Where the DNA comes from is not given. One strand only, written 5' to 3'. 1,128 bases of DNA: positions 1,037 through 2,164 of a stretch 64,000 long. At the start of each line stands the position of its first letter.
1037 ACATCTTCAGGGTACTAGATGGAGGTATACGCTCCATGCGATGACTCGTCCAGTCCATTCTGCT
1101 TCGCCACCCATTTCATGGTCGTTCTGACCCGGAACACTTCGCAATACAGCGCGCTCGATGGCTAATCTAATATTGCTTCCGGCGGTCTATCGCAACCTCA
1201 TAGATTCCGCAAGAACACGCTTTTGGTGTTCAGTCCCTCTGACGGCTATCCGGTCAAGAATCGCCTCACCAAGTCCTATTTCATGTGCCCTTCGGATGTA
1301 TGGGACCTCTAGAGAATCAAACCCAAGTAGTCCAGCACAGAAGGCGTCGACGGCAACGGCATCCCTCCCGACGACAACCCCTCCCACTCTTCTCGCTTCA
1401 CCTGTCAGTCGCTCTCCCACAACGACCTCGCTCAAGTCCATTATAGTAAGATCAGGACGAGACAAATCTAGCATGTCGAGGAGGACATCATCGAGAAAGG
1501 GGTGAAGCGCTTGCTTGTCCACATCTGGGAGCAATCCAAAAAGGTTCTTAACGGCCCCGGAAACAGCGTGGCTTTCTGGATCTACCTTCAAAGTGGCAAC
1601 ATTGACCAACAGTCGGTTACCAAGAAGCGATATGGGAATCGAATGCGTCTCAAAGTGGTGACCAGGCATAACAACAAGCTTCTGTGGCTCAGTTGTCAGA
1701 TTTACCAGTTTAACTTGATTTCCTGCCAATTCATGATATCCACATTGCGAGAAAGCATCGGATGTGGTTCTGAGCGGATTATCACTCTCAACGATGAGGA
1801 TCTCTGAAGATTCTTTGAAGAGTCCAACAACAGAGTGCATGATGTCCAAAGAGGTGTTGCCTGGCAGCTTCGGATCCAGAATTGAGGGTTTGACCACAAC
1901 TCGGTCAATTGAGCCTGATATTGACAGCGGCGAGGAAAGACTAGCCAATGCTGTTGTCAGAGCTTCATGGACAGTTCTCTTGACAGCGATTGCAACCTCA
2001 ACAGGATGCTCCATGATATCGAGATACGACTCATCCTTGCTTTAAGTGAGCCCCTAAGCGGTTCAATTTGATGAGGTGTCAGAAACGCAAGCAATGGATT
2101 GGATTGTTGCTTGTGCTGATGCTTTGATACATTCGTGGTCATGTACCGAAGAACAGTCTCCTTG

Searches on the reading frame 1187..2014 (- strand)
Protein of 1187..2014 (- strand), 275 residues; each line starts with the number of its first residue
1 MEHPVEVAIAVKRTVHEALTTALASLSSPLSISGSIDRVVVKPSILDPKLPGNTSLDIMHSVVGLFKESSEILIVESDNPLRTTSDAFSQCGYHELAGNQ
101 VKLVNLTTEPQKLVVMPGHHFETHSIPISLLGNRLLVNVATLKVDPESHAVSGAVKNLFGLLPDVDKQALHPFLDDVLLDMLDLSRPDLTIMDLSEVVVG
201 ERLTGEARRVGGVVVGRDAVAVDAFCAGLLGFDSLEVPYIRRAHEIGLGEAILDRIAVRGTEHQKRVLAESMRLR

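Call 25: search_protein_families(library=padloc, alignment_id=A3, max_evalue=0.001)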
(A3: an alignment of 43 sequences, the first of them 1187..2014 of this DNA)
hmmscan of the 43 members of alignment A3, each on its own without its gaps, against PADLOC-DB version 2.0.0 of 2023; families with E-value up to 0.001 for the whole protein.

A. member 1, window:1187-2014:- (275 aa): 0 families

B. families by the number of members that match (of 43 scanned): 86 families (the first 25 are shown)
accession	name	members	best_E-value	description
PDLC01169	TPR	2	6.7e-28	TPR repeats containing protein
PDLC00648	ZorA3|ZorA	2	8e-17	MotA/ExbB/TolQ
PDLC02657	DndA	1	5.6e-140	DndA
PDLC02759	SspA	1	5.3e-139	SspA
PDLC03363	MTase_II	1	9.3e-128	Type II methyltransferase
PDLC03353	MTase_II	1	5.8e-45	Type II methyltransferase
PDLC03350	MTase_II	1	1e-37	Type II methyltransferase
PDLC03371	MTase_II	1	1.6e-30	Type II methyltransferase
PDLC03387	MTase_II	1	1.7e-30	Type II methyltransferase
PDLC03351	MTase_II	1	2.3e-23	Type II methyltransferase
PDLC03283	MTase_II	1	2.6e-23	Type II methyltransferase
PDLC03391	MTase_II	1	8.4e-23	Type II methyltransferase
PDLC03259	MTase_II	1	2e-22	Type II methyltransferase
PDLC03299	MTase_II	1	9.8e-21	Type II methyltransferase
PDLC03260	MTase_II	1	1.1e-20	Type II methyltransferase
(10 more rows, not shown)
